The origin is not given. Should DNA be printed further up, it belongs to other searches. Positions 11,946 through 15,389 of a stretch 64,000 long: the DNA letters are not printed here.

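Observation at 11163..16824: Candidate novel system: UvrD-RecQ-PRTase double-motor protein plus DprA with triple winged helix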

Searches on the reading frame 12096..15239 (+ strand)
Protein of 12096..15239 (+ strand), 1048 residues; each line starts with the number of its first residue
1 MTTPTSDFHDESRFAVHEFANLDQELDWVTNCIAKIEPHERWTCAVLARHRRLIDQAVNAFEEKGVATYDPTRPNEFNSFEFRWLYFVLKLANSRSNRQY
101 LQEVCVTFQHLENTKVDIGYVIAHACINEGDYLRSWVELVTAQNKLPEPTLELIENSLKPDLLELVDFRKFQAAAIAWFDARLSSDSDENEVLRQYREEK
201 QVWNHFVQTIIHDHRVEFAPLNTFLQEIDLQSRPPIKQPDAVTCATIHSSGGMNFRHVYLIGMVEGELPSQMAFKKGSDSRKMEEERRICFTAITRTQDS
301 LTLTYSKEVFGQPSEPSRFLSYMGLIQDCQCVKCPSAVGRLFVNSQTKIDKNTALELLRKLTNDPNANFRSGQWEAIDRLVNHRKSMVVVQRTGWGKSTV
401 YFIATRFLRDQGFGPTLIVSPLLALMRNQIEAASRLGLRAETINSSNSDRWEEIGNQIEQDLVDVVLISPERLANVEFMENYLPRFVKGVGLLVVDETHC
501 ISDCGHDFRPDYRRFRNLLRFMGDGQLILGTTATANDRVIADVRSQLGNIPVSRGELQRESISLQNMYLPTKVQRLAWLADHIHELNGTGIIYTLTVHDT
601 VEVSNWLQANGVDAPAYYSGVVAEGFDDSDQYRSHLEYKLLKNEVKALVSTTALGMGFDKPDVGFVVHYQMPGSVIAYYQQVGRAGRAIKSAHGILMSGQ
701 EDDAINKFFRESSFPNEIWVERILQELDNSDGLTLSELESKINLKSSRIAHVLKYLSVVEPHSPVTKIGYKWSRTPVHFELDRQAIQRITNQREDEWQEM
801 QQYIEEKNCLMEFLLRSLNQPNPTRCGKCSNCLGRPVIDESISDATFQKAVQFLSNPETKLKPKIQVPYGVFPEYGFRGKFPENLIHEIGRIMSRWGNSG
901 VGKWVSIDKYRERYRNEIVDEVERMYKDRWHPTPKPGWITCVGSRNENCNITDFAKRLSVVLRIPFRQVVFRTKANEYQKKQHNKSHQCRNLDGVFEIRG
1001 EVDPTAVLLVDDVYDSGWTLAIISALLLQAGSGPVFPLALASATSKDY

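Call 3: search_protein_families(library=pfam, proteins=[window:12096-15239:+], max_evalue=0.01)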
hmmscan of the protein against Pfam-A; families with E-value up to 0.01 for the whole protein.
window:12096-15239:+ (1048 aa): 7 families
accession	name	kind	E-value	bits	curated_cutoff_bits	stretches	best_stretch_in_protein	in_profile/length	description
PF00270.35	DEAD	-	7.5e-21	75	26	1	371-541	2-165/167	DEAD/DEAH box helicase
PF13361.12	UvrD_C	-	2.1e-19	70.6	25.6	1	13-307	41-349/350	UvrD-like helicase C-terminal domain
PF00271.37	Helicase_C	-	8.6e-12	45.7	23.5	1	579-688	6-109/110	Helicase conserved C-terminal domain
PF04851.21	ResIII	-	1.6e-09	38.3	22.5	1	368-536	3-163/164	Type III restriction enzyme, res subunit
PF16124.10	RecQ_Zn_bind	-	2e-06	28.9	25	1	790-833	21-66/66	RecQ zinc-binding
PF13538.12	UvrD_C_2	-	0.00054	20.2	27.4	0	244-303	4-51/52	UvrD-like helicase C-terminal domain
PF13401.12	AAA_22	-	0.0037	18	27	0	383-529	4-120/130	AAA domain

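Call 4: search_protein_families(library=padloc, proteins=[window:12096-15239:+], max_evalue=0.01)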
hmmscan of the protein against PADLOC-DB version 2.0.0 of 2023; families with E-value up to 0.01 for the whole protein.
window:12096-15239:+ (1048 aa): 51 families (the best 25 are shown)
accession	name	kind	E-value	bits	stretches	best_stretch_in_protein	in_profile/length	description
PDLC03928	PsyrT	-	1.8e-265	880.5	1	351-1047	5-688/689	-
PDLC00114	GajB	-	6.6e-90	300.5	1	9-327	319-633/635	UrvD helicase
PDLC02864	DpdF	-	3.4e-81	271.8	1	367-757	21-389/610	DpdF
PDLC02870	DpdF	-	3.2e-70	235.1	1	368-835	13-469/534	DpdF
PDLC02861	DpdF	-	8e-68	227.2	1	367-704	27-349/611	DpdF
PDLC02865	DpdF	-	4.8e-41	138.4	1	367-725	758-1107/1499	DpdF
PDLC02859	DpdF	-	2.2e-34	116.8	1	368-690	100-417/545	DpdF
PDLC02868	DpdF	-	1.3e-26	90.7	2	367-547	337-517/1078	DpdF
PDLC01089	C3a193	-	2.4e-25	87.1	1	385-690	268-584/983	poss. alt. Cas3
PDLC02855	DpdF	-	6.4e-23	78.9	1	357-694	127-475/825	DpdF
PDLC02869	DpdF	-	4.7e-22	76.1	1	976-1046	3-73/74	DpdF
PDLC02872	DpdF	-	3e-19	67.1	1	372-706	161-513/859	DpdF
PDLC00132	GajB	-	5.6e-18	62.9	1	41-308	351-603/625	UrvD helicase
PDLC02863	DpdF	-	2.3e-17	61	1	586-723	49-179/488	DpdF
PDLC00117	GajB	-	5.4e-17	59.5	1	44-322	353-595/604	UrvD helicase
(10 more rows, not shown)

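Call 14: search_protein_families(library=ncbifam, proteins=[window:12096-15239:+], max_evalue=0.01)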
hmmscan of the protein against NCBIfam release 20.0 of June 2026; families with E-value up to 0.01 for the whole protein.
window:12096-15239:+ (1048 aa): 30 families (the best 25 are shown)
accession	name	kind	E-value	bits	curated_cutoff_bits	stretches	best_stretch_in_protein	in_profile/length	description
TIGR01389.1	recQ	equivalog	9.4e-75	252.2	640.2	2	367-717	12-347/591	DNA helicase RecQ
TIGR00614.1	recQ_fam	subfamily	1.2e-61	209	219.8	1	367-707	10-339/470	RecQ family ATP-dependent DNA helicase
NF008279.0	PRK11057.1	equivalog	6.4e-54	183.4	1015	1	367-702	24-344/608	ATP-dependent DNA helicase RecQ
NF041063.1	DpdF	equivalog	8.1e-34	117.3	550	1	366-706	137-490/813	protein DpdF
TIGR01073.1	pcrA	equivalog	1.1e-17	63.7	911.2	1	190-379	500-682/725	DNA helicase PcrA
NF008743.0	PRK11773.1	equivalog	2.9e-16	59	965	1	212-324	522-637/720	DNA helicase II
TIGR01075.1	uvrD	equivalog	4.5e-16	58.3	1144.45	1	211-322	516-630/715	DNA helicase II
TIGR01074.1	rep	equivalog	1.7e-15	56.3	951.45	1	194-322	500-632/668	DNA helicase Rep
TIGR03817.1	DECH_helic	hypoth_equivalog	7.9e-14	50.8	874.1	1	632-708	317-391/742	helicase/secretion neighborhood putative DEAH-box helicase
NF008172.0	PRK10919.1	equivalog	5.6e-13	48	1168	1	239-322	549-632/673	DNA helicase Rep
NF010338.0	PRK13767.1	equivalog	1.2e-09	37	849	1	589-705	287-403/877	ATP-dependent helicase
TIGR04121.1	DEXH_lig_assoc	equivalog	1.2e-09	36.5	850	2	631-692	289-350/804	ligase-associated DNA damage response DEXH box helicase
NF008394.0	PRK11192.1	equivalog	1.3e-08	34.1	507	1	457-727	120-378/441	ATP-dependent RNA helicase SrmB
NF007882.0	PRK10590.1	equivalog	1.8e-07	30.5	743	1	463-693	126-344/456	ATP-dependent RNA helicase RhlE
NF003419.0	PRK04837.1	equivalog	2.1e-07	30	588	1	565-706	233-367/424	ATP-dependent RNA helicase RhlB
TIGR00201.1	comF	subfamily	2.6e-07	30.8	233.55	1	966-1041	115-189/190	ComF family protein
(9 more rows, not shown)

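Call 22: search_protein_representatives(protein=window:12096-15239:+)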
Query: 1048 residues. Proteins with E-value up to 0.001 (for the whole library): 40554; up to 1e-10: 18439; up to 1e-30: 5356. The best 150 are listed.
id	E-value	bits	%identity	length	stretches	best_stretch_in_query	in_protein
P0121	1.1e-203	695.4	47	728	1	350-1047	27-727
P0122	1.0e-200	685.5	48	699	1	353-1043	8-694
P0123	4.3e-197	673.5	50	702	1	352-1043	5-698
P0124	3.6e-188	644.0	51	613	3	350-540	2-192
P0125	4.8e-184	630.3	44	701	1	349-1041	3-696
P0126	6.7e-182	623.2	47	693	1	352-1045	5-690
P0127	2.7e-179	614.6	43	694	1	346-1042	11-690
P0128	1.1e-176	606.0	46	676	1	351-1044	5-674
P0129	1.9e-175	601.9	43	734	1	353-1041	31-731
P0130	1.4e-172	592.4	44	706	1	350-1040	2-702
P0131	8.5e-172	589.8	44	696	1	350-1043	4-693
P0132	1.5e-168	579.0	43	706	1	352-1043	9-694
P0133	2.2e-168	578.5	46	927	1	353-1043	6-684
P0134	1.3e-165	569.3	43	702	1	353-1043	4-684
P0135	5.3e-165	567.3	45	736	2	626-1044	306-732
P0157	1.2e-154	533.0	42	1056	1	351-1042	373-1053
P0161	3.6e-152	524.8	42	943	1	334-1043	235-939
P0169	1.1e-150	519.9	42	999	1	347-1043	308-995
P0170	4.7e-150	517.8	40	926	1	344-1042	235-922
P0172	9.6e-149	513.4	41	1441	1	348-1042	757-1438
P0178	1.4e-146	506.2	41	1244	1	344-1042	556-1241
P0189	1.8e-142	492.7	40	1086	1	356-1042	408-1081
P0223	1.1e-128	447.0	41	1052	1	356-1042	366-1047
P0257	1.7e-117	410.0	36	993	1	349-1042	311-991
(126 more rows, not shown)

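Call 25: search_protein_families(library=pfam, proteins=[P0157, P0223, P0189, P0169, P0257, P0161, P0170, P0172, P0178], max_evalue=0.001)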
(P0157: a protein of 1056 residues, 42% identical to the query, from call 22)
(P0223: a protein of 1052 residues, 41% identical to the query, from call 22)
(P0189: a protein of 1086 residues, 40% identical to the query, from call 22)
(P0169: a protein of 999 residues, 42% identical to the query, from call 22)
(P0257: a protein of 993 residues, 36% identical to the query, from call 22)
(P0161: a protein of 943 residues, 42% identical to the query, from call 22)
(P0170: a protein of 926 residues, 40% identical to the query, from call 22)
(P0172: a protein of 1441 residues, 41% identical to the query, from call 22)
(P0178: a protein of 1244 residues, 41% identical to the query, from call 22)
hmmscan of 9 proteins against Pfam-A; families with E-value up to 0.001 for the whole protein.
P0157 (1056 aa): 5 families
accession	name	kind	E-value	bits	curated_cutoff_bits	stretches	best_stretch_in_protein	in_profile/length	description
PF00270.35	DEAD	-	3.9e-23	82.4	26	1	393-564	3-166/167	DEAD/DEAH box helicase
PF00271.37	Helicase_C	-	1.1e-18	67.9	23.5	1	608-702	14-108/110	Helicase conserved C-terminal domain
PF04851.21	ResIII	-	8.2e-12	45.8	22.5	1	389-542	3-151/164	Type III restriction enzyme, res subunit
PF13604.12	AAA_30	-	0.0001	22.6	27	1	391-526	3-103/191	AAA domain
PF00156.33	Pribosyltran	-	0.00042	20.1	26.3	1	965-1046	43-118/158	Phosphoribosyl transferase domain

P0223 (1052 aa): 4 families
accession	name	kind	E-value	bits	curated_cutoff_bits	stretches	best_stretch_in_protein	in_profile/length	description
PF00270.35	DEAD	-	1.5e-25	90.3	26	1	381-546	3-166/167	DEAD/DEAH box helicase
PF00271.37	Helicase_C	-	5.3e-19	68.9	23.5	1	595-691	14-110/110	Helicase conserved C-terminal domain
PF04851.21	ResIII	-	1.6e-09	38.3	22.5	1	380-540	6-163/164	Type III restriction enzyme, res subunit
PF00156.33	Pribosyltran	-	4.9e-08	32.9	26.3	1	956-1046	43-124/158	Phosphoribosyl transferase domain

P0189 (1086 aa): 3 families
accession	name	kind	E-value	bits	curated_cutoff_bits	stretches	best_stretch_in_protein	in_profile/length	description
PF00270.35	DEAD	-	1.1e-23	84.3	26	1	421-594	1-166/167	DEAD/DEAH box helicase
PF00271.37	Helicase_C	-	1.6e-19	70.6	23.5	1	631-732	6-108/110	Helicase conserved C-terminal domain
PF04851.21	ResIII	-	2.8e-11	44.1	22.5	1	419-555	3-139/164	Type III restriction enzyme, res subunit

P0169 (999 aa): 3 families
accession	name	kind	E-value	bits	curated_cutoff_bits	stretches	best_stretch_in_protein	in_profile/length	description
PF00270.35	DEAD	-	1.1e-21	77.8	26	1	332-501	2-164/167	DEAD/DEAH box helicase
PF00271.37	Helicase_C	-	1.7e-15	57.7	23.5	1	539-643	4-109/110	Helicase conserved C-terminal domain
PF04851.21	ResIII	-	1.7e-09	38.2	22.5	1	329-496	3-162/164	Type III restriction enzyme, res subunit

P0257 (993 aa): 3 families
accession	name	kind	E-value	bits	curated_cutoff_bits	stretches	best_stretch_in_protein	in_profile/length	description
PF00270.35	DEAD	-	7.9e-22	78.2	26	1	332-501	2-164/167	DEAD/DEAH box helicase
PF00271.37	Helicase_C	-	1.5e-19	70.7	23.5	1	547-642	14-108/110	Helicase conserved C-terminal domain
PF04851.21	ResIII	-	3.5e-14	53.5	22.5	1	329-496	3-161/164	Type III restriction enzyme, res subunit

P0161 (943 aa): 5 families
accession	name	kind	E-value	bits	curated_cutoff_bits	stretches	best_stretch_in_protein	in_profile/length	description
PF00270.35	DEAD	-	1.4e-22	80.6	26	1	273-444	4-166/167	DEAD/DEAH box helicase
PF00271.37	Helicase_C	-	7.4e-15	55.6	23.5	1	496-585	19-108/110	Helicase conserved C-terminal domain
PF04851.21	ResIII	-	7.5e-10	39.4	22.5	1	275-423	10-152/164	Type III restriction enzyme, res subunit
PF16124.10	RecQ_Zn_bind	-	1e-05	26.6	25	1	685-732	18-65/66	RecQ zinc-binding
PF00156.33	Pribosyltran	-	0.00019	21.2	26.3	1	851-939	44-126/158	Phosphoribosyl transferase domain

P0170 (926 aa): 6 families
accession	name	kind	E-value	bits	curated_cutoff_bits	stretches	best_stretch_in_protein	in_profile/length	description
PF00270.35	DEAD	-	1.6e-25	90.2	26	1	260-433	1-166/167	DEAD/DEAH box helicase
PF00271.37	Helicase_C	-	1e-18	68.1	23.5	1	476-571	13-108/110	Helicase conserved C-terminal domain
PF04851.21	ResIII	-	1.6e-12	48.1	22.5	1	258-411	3-151/164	Type III restriction enzyme, res subunit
PF14520.12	HHH_5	-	2.6e-12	47.5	27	1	8-53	4-49/57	Helix-hairpin-helix domain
PF12826.13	HHH_2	-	8.4e-07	29.5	27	1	11-57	8-53/64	Helix-hairpin-helix motif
PF25453.1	DUF7898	-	9.4e-06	26.4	27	0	7-49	5-47/80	Domain of unknown function (DUF7898)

P0172 (1441 aa): 7 families
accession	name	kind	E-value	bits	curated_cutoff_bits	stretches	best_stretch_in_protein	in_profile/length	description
PF00805.28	Pentapeptide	-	1.2e-25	89.1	20.2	5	207-246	1-40/40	Pentapeptide repeats (8 copies)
PF00270.35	DEAD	-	1.2e-24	87.3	26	1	778-951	1-166/167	DEAD/DEAH box helicase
PF00271.37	Helicase_C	-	1.2e-19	71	23.5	1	994-1090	13-109/110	Helicase conserved C-terminal domain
PF04851.21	ResIII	-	4e-13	50.1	22.5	1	776-934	3-153/164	Type III restriction enzyme, res subunit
PF13599.13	Pentapeptide_4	-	7.7e-07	29.5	38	0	202-262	16-76/78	Pentapeptide repeat region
PF13576.12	Pentapeptide_3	-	4.7e-06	27.1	27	0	242-272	10-42/48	Pentapeptide repeats (9 copies)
PF16124.10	RecQ_Zn_bind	-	0.00052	21.1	25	0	1184-1230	17-65/66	RecQ zinc-binding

P0178 (1244 aa): 6 families
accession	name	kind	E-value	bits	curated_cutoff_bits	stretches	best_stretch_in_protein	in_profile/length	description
PF00270.35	DEAD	-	1.2e-23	84.1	26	1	581-753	1-165/167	DEAD/DEAH box helicase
PF00271.37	Helicase_C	-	1.4e-19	70.8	23.5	1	797-892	14-108/110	Helicase conserved C-terminal domain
PF14520.12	HHH_5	-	2.4e-17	63.6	27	2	341-389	4-52/57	Helix-hairpin-helix domain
PF04851.21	ResIII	-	2.4e-12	47.5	22.5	1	579-736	3-152/164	Type III restriction enzyme, res subunit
PF12826.13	HHH_2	-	6.4e-06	26.7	27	0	237-285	6-53/64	Helix-hairpin-helix motif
PF10391.15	DNA_pol_lambd_f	-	3e-05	24.2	29.8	0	352-381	14-43/51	Fingers domain of DNA polymerase lambda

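Call 61: search_solved_structures(query=window:12096-15239:+, max_evalue=0.00001)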
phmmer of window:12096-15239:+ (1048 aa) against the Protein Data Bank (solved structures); distinct sequences matched with E-value up to 0.00001: 56.
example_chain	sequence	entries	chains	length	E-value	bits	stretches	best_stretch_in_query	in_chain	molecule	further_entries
4q47_A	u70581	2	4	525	2.5e-44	154.5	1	354-718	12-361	DNA helicase RecQ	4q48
1oyw_A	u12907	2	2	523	2.5e-42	147.8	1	368-698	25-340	ATP-dependent DNA helicase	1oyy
4tmu_A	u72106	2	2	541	1.4e-40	142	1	367-703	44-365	RecQ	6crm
9i22_A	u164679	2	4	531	2.2e-38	134.8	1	369-700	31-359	ATP-dependent DNA helicase Q1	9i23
4u7d_A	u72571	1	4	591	2.9e-38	134.4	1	369-700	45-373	ATP-dependent DNA helicase Q1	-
2v1x_A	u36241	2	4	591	2.9e-38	134.4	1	369-700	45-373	ATP-DEPENDENT DNA HELICASE Q1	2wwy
8yrs_A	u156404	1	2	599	3.1e-38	134.3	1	369-700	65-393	ATP-dependent DNA helicase Q1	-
7a8r_A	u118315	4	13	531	4e-38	133.9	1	368-700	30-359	ATP-dependent DNA helicase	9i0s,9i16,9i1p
9i16_D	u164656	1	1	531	4e-38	133.9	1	368-700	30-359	ATP-dependent DNA helicase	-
7auc_A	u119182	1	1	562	4.6e-38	133.7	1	368-698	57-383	Bloom syndrome protein,Bloom syndrome protein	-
7aud_A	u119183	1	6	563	4.6e-38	133.7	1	368-698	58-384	Bloom syndrome protein,Bloom syndrome protein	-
4o3m_A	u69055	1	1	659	7e-38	133.1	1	368-698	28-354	Bloom syndrome protein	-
4cgz_A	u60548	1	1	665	7.1e-38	133.1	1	368-698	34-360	BLOOM'S SYNDROME HELICASE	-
4cdg_A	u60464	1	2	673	7.3e-38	133.1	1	368-698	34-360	BLOOM SYNDROME PROTEIN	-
8rl5_A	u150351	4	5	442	9.7e-32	112.8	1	377-696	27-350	ATP-dependent DNA helicase Q5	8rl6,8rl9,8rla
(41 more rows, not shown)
